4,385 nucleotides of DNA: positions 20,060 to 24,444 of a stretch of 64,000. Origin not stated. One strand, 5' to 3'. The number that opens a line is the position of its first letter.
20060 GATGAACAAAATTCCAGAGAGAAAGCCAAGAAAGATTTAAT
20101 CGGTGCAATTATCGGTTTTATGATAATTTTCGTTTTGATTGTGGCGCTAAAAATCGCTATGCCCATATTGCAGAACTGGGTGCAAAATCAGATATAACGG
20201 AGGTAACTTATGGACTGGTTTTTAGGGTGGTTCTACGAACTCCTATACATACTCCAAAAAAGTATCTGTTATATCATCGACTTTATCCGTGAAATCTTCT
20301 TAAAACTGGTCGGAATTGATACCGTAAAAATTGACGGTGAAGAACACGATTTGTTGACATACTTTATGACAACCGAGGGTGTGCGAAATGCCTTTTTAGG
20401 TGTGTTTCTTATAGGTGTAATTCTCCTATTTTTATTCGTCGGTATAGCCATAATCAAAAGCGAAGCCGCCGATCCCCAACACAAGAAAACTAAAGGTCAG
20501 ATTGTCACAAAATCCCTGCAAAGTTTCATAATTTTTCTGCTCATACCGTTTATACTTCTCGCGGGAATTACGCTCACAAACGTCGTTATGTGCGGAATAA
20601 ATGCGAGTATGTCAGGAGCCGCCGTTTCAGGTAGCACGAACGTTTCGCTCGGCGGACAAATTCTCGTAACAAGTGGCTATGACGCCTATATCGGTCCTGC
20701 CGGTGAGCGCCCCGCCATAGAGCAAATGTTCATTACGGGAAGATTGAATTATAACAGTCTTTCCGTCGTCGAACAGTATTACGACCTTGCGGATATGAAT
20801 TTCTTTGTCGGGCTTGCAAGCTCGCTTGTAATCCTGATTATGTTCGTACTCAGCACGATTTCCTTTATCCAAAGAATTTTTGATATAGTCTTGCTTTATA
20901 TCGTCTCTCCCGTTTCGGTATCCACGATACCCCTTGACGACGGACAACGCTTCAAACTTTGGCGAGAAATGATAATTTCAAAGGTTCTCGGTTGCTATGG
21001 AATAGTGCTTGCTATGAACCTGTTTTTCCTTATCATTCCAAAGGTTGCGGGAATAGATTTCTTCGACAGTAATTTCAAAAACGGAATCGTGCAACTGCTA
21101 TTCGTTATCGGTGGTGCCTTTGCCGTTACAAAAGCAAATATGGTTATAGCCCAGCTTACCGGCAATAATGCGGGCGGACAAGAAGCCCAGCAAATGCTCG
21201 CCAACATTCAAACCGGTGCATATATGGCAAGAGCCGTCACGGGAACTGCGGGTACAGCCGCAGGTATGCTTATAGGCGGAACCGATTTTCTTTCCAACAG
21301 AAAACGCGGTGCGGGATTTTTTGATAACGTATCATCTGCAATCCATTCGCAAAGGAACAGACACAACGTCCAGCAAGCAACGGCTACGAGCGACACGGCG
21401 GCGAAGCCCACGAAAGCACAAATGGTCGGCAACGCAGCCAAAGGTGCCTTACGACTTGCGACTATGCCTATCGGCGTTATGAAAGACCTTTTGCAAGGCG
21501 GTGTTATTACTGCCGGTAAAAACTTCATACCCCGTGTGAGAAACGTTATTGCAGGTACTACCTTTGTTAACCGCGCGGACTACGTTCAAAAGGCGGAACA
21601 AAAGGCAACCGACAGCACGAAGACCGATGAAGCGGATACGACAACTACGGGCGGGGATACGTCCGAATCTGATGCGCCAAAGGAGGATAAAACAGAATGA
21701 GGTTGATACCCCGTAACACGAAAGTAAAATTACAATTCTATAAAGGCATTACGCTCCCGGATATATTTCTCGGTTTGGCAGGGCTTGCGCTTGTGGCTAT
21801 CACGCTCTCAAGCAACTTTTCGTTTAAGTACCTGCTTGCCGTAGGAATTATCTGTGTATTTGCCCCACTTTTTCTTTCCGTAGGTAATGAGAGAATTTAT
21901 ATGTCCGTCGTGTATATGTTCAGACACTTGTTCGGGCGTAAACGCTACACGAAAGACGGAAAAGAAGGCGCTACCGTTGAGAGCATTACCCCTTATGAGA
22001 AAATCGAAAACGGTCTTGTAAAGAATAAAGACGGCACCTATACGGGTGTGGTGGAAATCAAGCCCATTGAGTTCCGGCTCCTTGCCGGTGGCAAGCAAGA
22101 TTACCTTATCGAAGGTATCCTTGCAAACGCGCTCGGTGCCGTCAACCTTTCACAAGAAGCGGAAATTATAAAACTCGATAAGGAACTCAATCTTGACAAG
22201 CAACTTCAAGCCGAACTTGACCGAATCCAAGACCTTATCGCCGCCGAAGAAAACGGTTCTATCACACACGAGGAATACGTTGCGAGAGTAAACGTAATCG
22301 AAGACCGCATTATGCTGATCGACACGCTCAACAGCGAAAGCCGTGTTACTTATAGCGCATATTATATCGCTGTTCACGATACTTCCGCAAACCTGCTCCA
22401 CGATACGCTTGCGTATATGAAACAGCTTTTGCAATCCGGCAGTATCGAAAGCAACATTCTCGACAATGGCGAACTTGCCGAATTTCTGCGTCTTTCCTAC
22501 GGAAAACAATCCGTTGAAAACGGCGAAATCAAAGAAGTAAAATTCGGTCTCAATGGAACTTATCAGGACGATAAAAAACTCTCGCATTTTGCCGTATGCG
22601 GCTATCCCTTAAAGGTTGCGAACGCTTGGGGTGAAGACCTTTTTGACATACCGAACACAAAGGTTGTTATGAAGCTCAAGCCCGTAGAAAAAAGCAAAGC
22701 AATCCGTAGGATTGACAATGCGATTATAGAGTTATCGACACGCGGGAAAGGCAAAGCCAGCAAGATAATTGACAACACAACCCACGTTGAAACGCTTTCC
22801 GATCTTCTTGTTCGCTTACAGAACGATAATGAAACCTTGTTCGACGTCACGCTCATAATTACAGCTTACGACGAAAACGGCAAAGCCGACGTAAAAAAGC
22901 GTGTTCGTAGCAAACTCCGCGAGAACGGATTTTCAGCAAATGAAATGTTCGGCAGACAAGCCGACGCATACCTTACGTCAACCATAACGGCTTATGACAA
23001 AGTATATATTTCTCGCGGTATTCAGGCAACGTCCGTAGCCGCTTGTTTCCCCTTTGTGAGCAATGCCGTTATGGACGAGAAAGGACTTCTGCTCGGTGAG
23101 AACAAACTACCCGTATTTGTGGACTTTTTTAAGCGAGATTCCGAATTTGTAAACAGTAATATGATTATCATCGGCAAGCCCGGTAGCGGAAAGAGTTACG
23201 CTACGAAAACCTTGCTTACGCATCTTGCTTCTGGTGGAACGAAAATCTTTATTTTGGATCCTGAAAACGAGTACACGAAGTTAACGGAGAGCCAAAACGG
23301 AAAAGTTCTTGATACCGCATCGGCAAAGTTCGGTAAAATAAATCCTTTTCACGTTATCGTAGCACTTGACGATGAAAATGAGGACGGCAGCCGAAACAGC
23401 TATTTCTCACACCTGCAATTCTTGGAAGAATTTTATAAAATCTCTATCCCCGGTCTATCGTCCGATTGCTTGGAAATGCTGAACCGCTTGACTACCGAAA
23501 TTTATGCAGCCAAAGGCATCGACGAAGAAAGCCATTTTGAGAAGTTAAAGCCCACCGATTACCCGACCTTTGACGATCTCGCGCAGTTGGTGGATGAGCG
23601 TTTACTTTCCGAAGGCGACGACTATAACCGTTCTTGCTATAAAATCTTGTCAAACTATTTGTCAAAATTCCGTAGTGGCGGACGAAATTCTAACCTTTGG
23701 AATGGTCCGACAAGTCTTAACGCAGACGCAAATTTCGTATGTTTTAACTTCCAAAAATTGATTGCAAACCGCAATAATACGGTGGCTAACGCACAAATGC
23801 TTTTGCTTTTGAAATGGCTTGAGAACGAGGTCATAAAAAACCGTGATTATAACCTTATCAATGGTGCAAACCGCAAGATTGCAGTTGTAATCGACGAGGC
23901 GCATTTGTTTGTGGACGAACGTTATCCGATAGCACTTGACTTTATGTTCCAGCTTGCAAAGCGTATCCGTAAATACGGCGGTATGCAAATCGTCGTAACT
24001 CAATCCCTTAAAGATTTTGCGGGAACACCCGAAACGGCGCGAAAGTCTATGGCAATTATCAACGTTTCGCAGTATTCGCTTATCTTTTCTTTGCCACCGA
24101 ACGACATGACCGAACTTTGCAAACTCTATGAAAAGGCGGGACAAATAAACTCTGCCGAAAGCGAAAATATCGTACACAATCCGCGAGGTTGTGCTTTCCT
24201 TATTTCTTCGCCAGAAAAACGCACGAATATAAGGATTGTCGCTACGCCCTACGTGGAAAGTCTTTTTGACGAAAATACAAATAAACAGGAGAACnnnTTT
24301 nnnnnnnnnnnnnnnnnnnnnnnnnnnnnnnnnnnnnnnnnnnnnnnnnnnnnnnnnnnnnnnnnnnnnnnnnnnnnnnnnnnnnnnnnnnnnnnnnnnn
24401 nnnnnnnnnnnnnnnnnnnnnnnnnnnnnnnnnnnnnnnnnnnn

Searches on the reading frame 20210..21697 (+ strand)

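Call 70: search_protein_families(library=pfam, proteins=[window:20210-21697:+], max_evalue=0.001)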
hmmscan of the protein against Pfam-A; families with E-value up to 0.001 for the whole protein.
window:20210-21697:+ (496 aa): 1 family
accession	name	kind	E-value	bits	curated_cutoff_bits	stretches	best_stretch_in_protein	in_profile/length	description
PF10247.14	Romo1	-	0.00048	20.9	27.6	0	330-380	3-49/66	Reactive mitochondrial oxygen species modulator 1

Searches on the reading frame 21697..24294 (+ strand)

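Call 70: search_protein_families(library=pfam, proteins=[window:21697-24294:+], max_evalue=0.001)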
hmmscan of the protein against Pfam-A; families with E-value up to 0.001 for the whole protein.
window:21697-24294:+ (866 aa): 7 families
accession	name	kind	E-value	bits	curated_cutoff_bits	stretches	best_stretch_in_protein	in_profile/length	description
PF19044.6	P-loop_TraG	-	8.8e-14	51.4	25.8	1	471-795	11-314/413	TraG P-loop domain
PF01935.23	DUF87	-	6.3e-12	46.5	23.2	1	465-633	6-146/220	Helicase HerA, central domain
PF12846.13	AAA_10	-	9.1e-07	28.7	27.5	1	485-531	20-66/362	AAA-like domain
PF13401.12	AAA_22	-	3.3e-05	24.7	27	0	487-521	6-33/130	AAA domain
PF13245.12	AAA_19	-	0.00014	22.5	25.1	0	484-765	9-120/134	AAA domain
PF10412.15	TrwB_AAD_bind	-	0.00023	20.6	20.5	0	485-528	14-57/387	Type IV secretion-system coupling protein DNA-binding domain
PF01580.24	FtsK_SpoIIIE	-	0.00087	19.2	24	0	480-512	33-65/221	FtsK/SpoIIIE family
